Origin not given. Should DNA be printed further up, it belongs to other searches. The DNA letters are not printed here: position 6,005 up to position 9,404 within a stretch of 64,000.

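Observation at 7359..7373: DFDID motif in the 4176-aa virion protein: candidate catalytic loop of a packaged RNA polymerase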

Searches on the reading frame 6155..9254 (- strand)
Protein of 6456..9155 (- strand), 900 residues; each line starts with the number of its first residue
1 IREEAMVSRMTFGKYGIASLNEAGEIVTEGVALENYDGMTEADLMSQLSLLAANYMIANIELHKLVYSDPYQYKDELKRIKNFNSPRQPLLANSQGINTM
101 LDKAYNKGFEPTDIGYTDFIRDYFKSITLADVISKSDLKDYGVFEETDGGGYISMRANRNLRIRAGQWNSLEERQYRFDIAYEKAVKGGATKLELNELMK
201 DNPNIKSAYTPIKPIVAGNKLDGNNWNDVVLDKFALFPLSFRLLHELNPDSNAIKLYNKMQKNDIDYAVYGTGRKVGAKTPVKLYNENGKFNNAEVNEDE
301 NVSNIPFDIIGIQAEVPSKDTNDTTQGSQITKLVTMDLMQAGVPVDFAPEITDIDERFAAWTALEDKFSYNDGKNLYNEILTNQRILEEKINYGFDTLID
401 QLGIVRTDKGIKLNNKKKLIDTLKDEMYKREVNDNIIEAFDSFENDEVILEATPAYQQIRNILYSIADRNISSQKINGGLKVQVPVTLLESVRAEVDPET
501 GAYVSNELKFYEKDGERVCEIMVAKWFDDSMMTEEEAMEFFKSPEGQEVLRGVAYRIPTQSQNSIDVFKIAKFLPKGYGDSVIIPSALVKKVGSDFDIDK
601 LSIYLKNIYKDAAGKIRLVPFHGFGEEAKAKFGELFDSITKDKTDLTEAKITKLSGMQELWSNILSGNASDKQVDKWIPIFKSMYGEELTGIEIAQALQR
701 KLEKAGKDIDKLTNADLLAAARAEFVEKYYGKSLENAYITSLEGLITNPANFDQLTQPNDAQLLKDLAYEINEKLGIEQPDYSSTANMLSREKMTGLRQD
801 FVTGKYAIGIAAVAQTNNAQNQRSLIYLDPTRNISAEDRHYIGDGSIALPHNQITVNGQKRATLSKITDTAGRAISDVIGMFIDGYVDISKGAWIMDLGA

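Call 10: search_solved_structures(query=window:6725-9254:-, max_evalue=10, show_alignments=2)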
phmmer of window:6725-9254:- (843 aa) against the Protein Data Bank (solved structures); distinct sequences matched with E-value up to 10: 3.
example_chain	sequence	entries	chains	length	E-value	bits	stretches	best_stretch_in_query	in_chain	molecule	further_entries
6vr4_A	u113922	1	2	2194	6.1e-17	64.6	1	72-643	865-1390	DNA-dependent RNA polymerase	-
7stw_A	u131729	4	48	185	0.36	12.5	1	732-811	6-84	DNA protection during starvation protein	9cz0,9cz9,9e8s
6yw5_PP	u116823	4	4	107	0.82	11.3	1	321-393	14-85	Ribosomal protein S16, mitochondrial | bS16m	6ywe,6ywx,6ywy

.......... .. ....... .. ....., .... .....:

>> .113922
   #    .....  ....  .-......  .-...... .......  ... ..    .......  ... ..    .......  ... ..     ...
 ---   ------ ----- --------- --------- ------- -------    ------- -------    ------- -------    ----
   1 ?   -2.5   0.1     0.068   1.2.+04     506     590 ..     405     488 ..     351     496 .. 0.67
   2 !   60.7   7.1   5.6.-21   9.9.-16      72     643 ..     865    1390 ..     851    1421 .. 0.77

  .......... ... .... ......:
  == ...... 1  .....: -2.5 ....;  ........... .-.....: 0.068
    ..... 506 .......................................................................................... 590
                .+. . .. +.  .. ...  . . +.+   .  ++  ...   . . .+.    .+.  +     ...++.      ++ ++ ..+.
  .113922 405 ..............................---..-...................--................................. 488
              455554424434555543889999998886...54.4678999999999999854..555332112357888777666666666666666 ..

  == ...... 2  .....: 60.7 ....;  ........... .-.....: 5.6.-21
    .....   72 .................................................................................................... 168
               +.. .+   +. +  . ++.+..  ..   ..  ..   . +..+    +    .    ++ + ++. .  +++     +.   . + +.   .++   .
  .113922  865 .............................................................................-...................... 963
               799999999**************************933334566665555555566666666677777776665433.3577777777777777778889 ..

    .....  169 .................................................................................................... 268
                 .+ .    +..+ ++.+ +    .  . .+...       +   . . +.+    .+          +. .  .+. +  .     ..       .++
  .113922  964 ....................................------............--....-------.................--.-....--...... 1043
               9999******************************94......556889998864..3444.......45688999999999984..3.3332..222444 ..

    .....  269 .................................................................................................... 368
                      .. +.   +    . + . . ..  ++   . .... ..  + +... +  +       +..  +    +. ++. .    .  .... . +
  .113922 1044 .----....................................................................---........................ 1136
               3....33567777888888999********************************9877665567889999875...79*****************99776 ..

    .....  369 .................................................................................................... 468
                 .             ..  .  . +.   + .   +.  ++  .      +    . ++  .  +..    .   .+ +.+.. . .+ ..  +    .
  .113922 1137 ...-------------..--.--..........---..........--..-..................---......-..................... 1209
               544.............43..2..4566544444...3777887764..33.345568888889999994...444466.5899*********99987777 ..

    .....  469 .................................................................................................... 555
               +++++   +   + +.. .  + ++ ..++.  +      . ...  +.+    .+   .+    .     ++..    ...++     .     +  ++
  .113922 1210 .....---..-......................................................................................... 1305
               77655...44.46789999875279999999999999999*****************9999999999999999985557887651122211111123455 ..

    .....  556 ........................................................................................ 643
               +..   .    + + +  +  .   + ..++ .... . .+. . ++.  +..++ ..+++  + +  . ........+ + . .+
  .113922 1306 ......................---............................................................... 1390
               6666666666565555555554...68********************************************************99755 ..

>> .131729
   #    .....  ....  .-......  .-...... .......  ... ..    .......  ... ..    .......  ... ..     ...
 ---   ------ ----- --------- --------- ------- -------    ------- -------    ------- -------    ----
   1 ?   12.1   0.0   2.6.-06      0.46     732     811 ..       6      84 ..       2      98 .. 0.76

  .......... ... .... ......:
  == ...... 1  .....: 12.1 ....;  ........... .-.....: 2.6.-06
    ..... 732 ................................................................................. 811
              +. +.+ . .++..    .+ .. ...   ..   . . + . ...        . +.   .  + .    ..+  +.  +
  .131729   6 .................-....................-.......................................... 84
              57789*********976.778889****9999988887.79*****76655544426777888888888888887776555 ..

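Call 23: find_homologous_proteins(query=window:6155-9254:-, max_evalue=0.001)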
Query window:6155-9254:- (1033 aa): 65 proteins with E <= 0.001 among 8000 candidates.
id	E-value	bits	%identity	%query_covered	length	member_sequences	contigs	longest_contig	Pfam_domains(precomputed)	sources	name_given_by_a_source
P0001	0.0e+0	1046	51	100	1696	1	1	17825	-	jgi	jgi:hypothetical protein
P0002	0.0e+0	1031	52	93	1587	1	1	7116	-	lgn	-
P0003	0.0e+0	1029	52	93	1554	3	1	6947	-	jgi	jgi:hypothetical protein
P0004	0.0e+0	1024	50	100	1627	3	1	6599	-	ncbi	-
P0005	0.0e+0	1016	49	100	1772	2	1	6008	-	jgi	jgi:hypothetical protein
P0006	4.8e-297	1007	51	99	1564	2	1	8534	-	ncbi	-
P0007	1.6e-293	995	49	100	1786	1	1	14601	-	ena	-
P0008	1.7e-291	988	50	99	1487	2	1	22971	-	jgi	-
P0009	2.1e-288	978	54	63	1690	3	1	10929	-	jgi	jgi:hypothetical protein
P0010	8.0e-286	969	52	87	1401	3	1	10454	-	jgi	jgi:hypothetical protein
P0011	1.7e-283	962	51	93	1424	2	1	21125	-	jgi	jgi:hypothetical protein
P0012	5.9e-283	960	49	100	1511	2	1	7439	-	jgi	jgi:spore coat protein CotF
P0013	3.2e-282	958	50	88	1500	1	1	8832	-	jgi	jgi:hypothetical protein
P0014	2.6e-281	955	49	99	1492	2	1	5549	-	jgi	jgi:spore coat protein CotF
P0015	1.0e-278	946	48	95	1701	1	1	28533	-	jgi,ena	jgi:hypothetical protein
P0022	1.7e-266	905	46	100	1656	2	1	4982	-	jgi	jgi:hypothetical protein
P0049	7.4e-176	606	54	53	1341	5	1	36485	-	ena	-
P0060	2.4e-123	432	42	53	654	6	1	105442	-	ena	-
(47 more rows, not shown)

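Call 26: find_encoding_contigs(protein=P0015, flank=10000, max_places=2)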
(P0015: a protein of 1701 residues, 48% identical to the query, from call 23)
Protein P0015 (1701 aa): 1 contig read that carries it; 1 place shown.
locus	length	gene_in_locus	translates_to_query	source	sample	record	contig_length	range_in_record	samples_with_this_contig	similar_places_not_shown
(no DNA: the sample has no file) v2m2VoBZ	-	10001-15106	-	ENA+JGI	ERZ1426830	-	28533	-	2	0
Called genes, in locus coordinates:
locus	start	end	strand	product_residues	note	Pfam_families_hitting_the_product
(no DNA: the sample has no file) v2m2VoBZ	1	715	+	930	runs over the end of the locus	-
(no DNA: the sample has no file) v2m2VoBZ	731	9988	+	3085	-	-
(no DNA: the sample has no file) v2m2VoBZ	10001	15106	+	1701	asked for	-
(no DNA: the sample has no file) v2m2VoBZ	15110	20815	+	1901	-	PF18760:ART-PolyVal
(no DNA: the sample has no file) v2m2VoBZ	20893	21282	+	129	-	-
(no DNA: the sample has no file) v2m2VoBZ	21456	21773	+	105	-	-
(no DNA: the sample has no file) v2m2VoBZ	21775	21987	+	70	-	-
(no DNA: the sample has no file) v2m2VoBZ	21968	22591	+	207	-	-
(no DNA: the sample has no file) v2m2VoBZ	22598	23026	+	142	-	PF13539:Peptidase_M15_4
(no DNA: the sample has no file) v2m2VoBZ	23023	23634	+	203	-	PF01541:GIY-YIG (weak)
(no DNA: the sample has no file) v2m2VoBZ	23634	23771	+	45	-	-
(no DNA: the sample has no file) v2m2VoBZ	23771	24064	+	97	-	-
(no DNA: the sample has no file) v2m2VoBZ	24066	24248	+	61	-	?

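Call 27: find_encoding_contigs(protein=P0060, flank=10000, max_places=2)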
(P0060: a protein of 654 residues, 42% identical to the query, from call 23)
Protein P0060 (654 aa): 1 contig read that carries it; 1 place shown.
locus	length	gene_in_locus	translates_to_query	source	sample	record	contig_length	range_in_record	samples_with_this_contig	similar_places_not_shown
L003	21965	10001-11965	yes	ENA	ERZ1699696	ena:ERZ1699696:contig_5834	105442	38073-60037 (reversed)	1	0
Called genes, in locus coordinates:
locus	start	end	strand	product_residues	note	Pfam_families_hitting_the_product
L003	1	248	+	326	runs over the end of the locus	-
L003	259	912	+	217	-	-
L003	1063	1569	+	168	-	-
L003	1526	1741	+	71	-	-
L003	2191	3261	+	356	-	-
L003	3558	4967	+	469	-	-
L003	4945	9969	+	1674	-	-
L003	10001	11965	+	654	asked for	-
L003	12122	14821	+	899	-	-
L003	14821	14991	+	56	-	-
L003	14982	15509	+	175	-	-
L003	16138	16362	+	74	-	-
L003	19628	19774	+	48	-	-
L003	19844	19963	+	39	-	-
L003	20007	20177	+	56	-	-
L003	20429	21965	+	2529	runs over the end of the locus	-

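Call 36: search_protein_families(library=pfam, proteins=[window:6456-9155:-], max_evalue=1)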
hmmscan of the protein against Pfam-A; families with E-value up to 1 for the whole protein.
window:6456-9155:- (900 aa): 3 families
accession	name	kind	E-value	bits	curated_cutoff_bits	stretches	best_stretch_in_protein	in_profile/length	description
PF17815.7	PDZ_3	-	0.054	13.7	22.8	1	362-464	41-134/145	PDZ domain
PF02223.23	Thymidylate_kin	-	0.11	12.7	27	1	688-781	32-119/185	Thymidylate kinase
PF02978.25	SRP_SPB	-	0.16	12.8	27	1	650-701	13-63/91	Signal peptide binding domain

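Call 40: search_protein_families(library=phrogs, proteins=[window:6456-9155:-], max_evalue=0.1)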
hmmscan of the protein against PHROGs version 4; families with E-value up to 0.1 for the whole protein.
window:6456-9155:- (900 aa): 2 families
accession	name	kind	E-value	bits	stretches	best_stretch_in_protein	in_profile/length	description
phrog_2987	-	DNA, RNA and nucleotide metabolism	0.0021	17.8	1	546-605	369-428/478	RNA polymerase beta subunit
phrog_7746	-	unknown function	0.018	16.2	1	793-833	41-81/85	-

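Call 41: predict_structure(alignment_id=A1)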
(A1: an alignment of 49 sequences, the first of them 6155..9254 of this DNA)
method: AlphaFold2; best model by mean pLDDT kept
length: 1033 residues; sequences in the alignment: 49
mean_pLDDT: 81.9   pTM: 0.82
mean pLDDT of the five models: 81.9, 81.1, 79.5, 79.0, 75.0
residues with pLDDT >= 90: 353; 70-90: 510; 50-70: 126; < 50: 44
segments of 3 or more residues with pLDDT < 50: 101-104, 677-691, 700-707, 717-719
pLDDT, mean of each block of 10 residues (from residue 1): 67 77 86 90 84 84 70 86 86 62 49 58 81 92 91 90 87 82 85 91 94 95 91 88 81 52 74 93 93 94 78 85 89 85 70 74 86 93 91 90 83 93 91 86 84 84 77 86 81 85 87 88 77 77 75 88 70 86 88 76 89 87 65 86 80 92 88 59 40 50 49 51 51 56 61 77 94 93 85 87 92 72 79 81 88 92 86 84 92 93 93 88 82 90 96 97 92 80 92 88 95 93 95 91
secondary structure, 60 per line:
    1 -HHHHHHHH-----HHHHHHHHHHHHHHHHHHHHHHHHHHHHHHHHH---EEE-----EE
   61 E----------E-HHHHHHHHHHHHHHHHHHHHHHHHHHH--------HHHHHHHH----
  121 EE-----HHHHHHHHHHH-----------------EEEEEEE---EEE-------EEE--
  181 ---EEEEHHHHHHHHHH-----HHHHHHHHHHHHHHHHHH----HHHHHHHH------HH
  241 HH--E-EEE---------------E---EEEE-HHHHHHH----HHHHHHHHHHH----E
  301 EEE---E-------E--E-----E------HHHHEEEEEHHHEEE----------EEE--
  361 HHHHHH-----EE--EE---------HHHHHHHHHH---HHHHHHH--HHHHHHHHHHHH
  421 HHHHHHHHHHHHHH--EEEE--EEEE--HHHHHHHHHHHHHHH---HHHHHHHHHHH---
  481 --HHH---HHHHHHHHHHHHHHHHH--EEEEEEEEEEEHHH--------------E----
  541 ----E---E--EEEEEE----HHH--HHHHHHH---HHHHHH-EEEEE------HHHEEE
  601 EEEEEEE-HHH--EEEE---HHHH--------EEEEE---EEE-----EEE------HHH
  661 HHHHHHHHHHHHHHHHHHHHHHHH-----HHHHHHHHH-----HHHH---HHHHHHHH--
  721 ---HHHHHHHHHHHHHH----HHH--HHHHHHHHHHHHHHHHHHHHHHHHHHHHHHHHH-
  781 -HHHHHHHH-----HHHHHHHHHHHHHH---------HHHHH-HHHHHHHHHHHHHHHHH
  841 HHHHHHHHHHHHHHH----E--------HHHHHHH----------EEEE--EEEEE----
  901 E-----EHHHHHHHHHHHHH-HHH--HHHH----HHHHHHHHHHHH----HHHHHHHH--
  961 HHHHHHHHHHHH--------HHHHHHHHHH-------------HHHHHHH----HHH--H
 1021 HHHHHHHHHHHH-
elements in order (helices of 4 or more, strands of 3 or more residues): H2-9 H15-47 E51-53 E59-61 H74-100 H109-116 H128-138 E156-162 E166-168 E176-178 E184-187 H188-197 H203-220 H225-232 H239-242 E247-249 E269-272 H274-280 H285-295 E300-303 H331-334 E335-339 E343-345 E356-358 H361-366 H387-396 H400-406 H409-434 E437-440 E443-446 H449-463 H467-477 H489-505 E508-518 E552-557 H567-573 H577-582 E584-588 E598-607 E614-617 H621-624 E633-637 E641-643 E649-651 H658-684 H690-698 H704-707 H711-718 H724-737 H747-779 H782-789 H795-808 H818-822 H824-855 H869-875 E886-889 E892-896 H908-920 H927-930 H935-946 H951-958 H961-972 H981-990 H1004-1010 H1020-1032
